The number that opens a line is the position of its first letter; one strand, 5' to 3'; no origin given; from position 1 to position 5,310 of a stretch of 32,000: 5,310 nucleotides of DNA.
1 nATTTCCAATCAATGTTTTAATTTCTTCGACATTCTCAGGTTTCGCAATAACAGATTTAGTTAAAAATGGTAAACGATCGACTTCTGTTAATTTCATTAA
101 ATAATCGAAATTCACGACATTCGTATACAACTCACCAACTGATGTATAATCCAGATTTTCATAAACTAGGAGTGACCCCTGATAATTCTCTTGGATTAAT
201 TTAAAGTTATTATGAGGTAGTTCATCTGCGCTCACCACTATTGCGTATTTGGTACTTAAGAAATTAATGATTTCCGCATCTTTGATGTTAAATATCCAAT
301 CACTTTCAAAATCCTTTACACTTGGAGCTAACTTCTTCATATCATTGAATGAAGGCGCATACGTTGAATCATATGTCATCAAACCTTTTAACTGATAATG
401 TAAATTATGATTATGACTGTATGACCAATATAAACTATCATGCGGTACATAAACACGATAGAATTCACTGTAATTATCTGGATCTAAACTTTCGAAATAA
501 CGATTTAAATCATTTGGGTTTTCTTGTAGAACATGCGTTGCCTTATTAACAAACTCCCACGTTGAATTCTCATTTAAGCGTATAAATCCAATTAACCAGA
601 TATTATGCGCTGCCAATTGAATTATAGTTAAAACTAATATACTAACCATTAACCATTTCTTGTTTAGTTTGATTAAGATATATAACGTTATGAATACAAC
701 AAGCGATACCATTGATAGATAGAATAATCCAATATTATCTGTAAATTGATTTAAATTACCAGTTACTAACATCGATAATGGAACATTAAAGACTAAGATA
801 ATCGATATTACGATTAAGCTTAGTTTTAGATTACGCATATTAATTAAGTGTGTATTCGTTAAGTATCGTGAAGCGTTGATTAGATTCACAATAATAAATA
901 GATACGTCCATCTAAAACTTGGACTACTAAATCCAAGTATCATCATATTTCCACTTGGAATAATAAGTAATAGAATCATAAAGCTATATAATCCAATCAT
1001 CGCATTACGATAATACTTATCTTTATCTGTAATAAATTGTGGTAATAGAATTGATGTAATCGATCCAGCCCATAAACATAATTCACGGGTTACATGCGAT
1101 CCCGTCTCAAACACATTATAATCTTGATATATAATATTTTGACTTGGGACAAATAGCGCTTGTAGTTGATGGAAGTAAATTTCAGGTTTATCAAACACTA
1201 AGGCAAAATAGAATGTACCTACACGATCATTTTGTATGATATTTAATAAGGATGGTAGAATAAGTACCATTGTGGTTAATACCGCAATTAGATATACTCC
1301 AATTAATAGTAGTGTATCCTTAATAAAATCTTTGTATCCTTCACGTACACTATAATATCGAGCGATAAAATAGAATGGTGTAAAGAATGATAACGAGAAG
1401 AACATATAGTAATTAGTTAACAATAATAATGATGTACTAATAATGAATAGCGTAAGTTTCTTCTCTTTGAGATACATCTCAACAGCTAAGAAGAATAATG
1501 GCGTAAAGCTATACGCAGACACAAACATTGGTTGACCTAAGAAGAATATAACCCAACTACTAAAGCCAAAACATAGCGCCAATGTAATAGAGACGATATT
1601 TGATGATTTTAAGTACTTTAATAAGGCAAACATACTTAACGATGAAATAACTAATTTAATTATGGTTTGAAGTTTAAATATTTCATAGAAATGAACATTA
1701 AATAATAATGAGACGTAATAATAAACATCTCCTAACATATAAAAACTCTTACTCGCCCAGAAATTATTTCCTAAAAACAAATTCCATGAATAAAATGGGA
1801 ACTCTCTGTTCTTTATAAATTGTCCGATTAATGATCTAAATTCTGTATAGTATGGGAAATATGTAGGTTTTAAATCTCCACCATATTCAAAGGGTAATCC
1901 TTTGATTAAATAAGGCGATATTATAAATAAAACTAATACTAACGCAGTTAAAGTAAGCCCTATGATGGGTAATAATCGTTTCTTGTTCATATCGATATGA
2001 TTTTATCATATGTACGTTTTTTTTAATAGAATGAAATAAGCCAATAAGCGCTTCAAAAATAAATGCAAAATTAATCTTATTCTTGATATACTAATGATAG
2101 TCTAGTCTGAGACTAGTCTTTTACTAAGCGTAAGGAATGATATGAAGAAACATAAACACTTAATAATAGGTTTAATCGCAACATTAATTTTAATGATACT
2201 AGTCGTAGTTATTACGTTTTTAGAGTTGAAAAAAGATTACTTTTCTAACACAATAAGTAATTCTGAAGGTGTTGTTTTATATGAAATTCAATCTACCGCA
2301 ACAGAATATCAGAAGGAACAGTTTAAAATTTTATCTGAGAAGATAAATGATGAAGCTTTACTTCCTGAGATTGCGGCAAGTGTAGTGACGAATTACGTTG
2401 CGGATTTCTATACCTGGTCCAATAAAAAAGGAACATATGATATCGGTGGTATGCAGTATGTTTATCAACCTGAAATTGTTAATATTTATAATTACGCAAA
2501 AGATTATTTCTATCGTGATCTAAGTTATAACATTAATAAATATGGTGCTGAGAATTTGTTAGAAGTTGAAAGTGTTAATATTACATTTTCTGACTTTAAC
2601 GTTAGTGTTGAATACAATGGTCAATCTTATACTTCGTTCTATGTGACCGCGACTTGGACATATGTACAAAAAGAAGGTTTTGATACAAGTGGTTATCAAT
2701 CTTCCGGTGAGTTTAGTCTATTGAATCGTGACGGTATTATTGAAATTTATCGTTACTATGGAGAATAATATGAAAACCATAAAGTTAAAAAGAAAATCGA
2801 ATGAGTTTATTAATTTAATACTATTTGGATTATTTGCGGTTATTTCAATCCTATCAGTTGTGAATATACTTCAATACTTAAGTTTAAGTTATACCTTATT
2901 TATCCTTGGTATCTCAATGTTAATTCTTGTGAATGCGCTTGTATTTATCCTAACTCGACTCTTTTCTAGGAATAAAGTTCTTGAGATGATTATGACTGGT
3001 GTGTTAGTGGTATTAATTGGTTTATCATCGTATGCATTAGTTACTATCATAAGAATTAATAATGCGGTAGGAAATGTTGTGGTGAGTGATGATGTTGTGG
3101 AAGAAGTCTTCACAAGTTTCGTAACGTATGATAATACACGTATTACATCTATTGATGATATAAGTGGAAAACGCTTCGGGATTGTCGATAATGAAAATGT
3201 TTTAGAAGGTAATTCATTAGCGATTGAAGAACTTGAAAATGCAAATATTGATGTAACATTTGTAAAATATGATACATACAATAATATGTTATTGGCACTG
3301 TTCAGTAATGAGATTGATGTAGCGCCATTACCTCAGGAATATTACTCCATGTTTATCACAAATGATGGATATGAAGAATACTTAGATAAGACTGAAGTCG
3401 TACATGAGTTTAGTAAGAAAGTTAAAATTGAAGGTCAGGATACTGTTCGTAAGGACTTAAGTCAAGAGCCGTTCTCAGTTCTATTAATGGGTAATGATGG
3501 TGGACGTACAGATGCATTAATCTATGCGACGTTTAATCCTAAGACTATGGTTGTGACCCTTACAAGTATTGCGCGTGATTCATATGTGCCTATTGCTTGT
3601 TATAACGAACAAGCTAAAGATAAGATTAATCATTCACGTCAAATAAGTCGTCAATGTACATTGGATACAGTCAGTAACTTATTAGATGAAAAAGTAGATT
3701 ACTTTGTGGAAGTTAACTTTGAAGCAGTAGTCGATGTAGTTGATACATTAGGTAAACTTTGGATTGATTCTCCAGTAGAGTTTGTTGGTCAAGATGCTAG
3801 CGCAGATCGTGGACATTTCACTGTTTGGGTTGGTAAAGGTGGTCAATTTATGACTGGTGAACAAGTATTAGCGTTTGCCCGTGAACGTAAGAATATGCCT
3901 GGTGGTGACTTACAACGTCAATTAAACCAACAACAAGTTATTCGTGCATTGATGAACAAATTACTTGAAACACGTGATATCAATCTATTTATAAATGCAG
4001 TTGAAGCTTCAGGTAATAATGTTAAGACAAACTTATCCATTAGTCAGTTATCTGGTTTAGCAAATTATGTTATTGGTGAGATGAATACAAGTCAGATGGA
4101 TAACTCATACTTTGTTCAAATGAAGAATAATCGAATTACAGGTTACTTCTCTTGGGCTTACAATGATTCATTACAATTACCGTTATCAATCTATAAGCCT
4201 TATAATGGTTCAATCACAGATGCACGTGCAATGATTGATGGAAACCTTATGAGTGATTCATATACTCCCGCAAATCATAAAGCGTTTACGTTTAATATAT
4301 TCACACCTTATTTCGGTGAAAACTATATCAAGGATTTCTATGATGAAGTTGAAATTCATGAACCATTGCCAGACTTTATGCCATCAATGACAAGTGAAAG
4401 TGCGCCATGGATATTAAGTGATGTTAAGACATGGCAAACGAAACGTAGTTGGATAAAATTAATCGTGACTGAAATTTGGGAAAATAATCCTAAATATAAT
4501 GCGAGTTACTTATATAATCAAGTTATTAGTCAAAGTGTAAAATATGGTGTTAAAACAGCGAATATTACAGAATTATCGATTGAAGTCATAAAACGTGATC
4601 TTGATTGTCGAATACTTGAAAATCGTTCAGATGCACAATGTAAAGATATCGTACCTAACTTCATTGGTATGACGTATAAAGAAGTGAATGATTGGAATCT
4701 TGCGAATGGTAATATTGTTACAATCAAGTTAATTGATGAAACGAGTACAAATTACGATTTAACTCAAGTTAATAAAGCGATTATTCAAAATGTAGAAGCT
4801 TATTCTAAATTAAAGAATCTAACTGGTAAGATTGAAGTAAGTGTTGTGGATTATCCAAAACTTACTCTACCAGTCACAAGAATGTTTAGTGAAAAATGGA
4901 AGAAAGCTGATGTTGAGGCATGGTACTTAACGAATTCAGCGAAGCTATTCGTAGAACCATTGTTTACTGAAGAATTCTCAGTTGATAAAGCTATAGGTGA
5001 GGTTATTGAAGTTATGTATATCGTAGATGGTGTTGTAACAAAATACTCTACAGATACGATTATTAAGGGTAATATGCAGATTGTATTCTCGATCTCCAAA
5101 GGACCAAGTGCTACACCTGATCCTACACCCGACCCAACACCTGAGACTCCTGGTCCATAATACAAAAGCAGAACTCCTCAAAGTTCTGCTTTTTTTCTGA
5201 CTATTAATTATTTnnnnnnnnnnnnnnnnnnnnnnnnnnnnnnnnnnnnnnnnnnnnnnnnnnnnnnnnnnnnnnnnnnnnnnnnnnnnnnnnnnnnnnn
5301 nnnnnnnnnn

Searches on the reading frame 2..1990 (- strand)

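Call 88: search_protein_families(library=pfam, proteins=[window:2-1990:-], max_evalue=0.01)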
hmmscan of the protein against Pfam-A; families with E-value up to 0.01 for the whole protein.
window:2-1990:- (663 aa): 1 family
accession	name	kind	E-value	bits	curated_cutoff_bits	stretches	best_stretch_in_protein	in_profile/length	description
PF09586.16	YfhO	-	6.2e-44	151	28.5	1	26-633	17-605/835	Bacterial membrane protein YfhO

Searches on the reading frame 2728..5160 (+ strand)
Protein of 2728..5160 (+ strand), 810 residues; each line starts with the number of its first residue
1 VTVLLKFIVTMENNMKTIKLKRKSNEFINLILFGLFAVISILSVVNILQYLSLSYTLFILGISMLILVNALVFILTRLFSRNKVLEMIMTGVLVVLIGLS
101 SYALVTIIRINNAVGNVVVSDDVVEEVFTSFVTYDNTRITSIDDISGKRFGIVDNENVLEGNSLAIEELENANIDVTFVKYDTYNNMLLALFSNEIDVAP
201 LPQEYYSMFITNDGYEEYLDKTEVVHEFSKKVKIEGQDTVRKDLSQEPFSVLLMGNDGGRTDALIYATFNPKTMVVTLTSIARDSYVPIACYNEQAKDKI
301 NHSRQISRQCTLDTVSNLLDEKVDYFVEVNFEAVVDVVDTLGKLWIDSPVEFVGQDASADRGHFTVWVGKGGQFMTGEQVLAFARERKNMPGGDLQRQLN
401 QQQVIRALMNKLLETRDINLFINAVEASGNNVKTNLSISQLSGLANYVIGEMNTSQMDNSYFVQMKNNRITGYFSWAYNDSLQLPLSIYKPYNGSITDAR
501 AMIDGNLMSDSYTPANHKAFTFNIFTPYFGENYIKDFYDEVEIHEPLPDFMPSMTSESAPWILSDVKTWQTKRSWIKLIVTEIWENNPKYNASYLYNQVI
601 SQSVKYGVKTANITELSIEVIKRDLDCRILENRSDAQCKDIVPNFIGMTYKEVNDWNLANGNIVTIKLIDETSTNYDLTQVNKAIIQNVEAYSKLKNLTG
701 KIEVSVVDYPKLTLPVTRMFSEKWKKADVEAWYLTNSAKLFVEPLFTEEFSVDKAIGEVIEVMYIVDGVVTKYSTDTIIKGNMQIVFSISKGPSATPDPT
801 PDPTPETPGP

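Call 31: search_protein_families(library=pfam, proteins=[window:2728-5160:+], max_evalue=0.001)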
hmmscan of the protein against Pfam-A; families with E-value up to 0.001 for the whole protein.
window:2728-5160:+ (810 aa): 2 families
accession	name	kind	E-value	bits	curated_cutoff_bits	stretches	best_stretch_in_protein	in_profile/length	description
PF03816.19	LytR_cpsA_psr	-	7e-35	120.8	24.6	1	260-412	1-148/150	LytR_cpsA_psr family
PF12974.12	Phosphonate-bd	-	0.00033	20.5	27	1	129-213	87-174/242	ABC transporter, phosphonate, periplasmic substrate-binding protein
